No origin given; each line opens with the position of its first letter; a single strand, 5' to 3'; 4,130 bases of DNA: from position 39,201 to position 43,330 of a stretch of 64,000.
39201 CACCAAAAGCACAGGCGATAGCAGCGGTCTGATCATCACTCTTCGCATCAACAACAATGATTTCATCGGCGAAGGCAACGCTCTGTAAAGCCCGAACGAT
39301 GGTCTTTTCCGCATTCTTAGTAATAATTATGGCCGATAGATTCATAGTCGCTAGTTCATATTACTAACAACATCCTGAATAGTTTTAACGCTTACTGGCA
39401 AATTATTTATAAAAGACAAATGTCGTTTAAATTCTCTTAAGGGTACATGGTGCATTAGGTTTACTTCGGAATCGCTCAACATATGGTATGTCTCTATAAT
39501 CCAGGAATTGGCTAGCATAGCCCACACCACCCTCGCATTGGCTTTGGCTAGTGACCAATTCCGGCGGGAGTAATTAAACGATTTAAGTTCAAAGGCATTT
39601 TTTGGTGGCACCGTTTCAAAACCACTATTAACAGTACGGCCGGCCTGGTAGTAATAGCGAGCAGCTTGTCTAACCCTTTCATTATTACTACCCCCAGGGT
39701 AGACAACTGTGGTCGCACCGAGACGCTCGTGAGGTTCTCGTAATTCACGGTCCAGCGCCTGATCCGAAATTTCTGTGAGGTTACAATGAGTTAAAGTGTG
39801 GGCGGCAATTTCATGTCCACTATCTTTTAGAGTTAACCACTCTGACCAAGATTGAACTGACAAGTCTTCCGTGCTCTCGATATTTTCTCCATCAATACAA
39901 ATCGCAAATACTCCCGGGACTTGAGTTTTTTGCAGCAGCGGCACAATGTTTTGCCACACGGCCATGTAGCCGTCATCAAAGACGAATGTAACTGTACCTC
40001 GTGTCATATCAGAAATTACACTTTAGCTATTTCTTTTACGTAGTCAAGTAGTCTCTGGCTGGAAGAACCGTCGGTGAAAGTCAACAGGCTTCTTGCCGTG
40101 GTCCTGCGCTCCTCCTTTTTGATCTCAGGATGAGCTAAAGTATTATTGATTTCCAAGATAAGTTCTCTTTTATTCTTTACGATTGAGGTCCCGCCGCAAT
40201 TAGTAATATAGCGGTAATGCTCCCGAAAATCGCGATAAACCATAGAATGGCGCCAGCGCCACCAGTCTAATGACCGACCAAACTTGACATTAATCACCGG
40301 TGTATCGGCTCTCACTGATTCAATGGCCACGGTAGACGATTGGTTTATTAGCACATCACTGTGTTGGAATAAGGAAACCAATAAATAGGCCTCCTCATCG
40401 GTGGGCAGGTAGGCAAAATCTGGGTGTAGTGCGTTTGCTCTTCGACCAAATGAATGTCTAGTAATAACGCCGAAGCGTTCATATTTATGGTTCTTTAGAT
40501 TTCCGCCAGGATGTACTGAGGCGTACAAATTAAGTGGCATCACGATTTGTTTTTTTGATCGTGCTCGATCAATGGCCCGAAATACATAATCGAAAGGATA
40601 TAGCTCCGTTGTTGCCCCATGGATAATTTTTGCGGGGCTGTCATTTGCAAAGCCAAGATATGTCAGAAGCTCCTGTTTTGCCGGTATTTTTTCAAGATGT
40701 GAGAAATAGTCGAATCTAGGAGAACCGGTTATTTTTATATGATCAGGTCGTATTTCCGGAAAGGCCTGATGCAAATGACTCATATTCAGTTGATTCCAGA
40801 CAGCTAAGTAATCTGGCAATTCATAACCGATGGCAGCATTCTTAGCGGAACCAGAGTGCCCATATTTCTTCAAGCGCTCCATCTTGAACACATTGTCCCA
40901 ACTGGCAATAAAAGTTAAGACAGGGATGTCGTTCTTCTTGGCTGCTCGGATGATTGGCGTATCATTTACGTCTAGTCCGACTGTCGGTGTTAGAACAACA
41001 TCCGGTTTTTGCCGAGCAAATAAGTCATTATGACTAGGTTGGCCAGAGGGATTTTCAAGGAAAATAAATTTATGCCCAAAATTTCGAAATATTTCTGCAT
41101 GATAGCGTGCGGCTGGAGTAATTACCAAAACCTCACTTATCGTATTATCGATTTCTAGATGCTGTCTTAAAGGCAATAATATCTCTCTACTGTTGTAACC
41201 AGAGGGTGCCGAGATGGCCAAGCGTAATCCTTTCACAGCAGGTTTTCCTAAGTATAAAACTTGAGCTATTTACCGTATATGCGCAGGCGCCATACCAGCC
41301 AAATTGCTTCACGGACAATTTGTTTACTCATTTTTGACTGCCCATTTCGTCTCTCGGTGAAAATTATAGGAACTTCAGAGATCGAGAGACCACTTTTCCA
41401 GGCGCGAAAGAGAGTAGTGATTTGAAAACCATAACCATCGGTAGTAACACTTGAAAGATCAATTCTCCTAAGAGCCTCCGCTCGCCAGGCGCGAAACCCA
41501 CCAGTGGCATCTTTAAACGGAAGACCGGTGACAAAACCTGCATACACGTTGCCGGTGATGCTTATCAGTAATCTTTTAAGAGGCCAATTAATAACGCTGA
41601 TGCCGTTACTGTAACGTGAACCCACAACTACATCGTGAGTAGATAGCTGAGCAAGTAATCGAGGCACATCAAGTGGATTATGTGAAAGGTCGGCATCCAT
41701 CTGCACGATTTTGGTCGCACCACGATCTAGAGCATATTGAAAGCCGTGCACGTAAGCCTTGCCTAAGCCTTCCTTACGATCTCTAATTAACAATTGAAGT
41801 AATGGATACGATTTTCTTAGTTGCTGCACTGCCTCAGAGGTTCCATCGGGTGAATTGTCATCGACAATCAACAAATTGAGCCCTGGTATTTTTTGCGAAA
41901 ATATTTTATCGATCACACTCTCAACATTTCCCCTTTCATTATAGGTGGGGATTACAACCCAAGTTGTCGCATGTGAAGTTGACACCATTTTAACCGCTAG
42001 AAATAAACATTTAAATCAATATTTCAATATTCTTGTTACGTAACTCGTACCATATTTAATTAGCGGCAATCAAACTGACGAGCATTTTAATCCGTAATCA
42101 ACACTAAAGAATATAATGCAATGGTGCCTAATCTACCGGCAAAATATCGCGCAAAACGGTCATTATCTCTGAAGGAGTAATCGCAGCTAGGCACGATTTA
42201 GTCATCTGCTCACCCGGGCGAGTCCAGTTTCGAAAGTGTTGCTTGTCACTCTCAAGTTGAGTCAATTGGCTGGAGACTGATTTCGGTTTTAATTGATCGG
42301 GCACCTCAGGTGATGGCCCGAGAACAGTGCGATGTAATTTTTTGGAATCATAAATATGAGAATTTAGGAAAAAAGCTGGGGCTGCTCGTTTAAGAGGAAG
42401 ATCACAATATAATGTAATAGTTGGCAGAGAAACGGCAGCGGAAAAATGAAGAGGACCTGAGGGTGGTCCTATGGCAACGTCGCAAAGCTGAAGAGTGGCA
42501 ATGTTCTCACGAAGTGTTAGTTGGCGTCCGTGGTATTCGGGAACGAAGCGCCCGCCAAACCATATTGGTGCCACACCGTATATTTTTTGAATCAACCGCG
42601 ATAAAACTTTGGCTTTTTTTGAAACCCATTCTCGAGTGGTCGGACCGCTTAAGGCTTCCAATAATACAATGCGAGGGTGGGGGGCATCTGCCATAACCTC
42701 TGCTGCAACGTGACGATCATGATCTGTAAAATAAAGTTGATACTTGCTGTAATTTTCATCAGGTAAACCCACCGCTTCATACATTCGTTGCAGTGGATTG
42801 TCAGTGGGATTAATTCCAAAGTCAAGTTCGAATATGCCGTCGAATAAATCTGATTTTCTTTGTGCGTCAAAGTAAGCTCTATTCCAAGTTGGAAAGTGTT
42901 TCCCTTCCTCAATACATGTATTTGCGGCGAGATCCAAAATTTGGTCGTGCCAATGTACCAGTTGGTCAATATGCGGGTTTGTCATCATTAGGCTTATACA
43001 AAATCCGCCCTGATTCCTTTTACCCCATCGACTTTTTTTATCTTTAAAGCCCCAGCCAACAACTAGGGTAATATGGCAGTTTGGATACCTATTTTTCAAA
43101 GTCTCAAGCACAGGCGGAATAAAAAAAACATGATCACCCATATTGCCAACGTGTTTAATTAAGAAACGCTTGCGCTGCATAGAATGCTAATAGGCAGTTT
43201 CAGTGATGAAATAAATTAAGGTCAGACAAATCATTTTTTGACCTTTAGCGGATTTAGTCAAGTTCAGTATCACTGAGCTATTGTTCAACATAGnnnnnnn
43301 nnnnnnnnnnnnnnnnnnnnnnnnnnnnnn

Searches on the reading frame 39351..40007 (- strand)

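Call 8: search_protein_families(library=pfam, proteins=[window:39351-40007:-], max_evalue=0.0001)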
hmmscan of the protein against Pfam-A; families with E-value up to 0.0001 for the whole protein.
window:39351-40007:- (218 aa): 1 family
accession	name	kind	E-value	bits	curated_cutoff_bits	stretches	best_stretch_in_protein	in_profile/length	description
PF01522.26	Polysacc_deac_1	-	6e-17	62.2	23.1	1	3-118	6-118/124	Polysaccharide deacetylase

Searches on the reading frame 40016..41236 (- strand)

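Call 8: search_protein_families(library=pfam, proteins=[window:40016-41236:-], max_evalue=0.0001)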
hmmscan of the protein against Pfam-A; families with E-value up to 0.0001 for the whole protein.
window:40016-41236:- (406 aa): 1 family
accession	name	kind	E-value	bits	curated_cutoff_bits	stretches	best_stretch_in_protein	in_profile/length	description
PF04464.20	Glyphos_transf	-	1.4e-09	37.8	22.1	1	138-400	132-365/367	CDP-Glycerol:Poly(glycerophosphate) glycerophosphotransferase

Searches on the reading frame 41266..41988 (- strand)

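Call 10: search_protein_families(library=pfam, proteins=[window:41266-41988:-], max_evalue=0.0001)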
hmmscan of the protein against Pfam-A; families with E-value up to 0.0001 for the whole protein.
window:41266-41988:- (240 aa): 2 families
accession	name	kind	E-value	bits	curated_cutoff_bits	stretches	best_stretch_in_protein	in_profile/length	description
PF00535.33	Glycos_transf_2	-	2.2e-28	99.7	23.3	1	11-176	2-167/168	Glycosyl transferase family 2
PF13641.12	Glyco_tranf_2_3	-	1.8e-05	25.3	27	0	10-95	4-90/230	Glycosyltransferase like family 2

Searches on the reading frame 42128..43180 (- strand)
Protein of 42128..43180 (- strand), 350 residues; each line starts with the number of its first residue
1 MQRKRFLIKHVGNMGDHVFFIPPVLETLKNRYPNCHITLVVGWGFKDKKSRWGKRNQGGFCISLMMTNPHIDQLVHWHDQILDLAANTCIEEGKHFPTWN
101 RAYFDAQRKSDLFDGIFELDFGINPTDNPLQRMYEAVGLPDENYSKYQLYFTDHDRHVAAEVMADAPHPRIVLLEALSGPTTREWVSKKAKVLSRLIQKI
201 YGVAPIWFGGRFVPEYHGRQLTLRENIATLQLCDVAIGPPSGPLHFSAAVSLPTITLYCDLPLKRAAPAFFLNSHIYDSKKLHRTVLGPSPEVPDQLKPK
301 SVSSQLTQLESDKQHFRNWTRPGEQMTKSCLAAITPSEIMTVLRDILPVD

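Call 10: search_protein_families(library=pfam, proteins=[window:42128-43180:-], max_evalue=0.0001)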
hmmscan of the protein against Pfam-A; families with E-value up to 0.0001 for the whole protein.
window:42128-43180:- (350 aa): 1 family
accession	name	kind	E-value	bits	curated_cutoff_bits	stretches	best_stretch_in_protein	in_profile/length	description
PF01075.23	Glyco_transf_9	-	1.3e-05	25.1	22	1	221-267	172-218/247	Glycosyltransferase family 9 (heptosyltransferase)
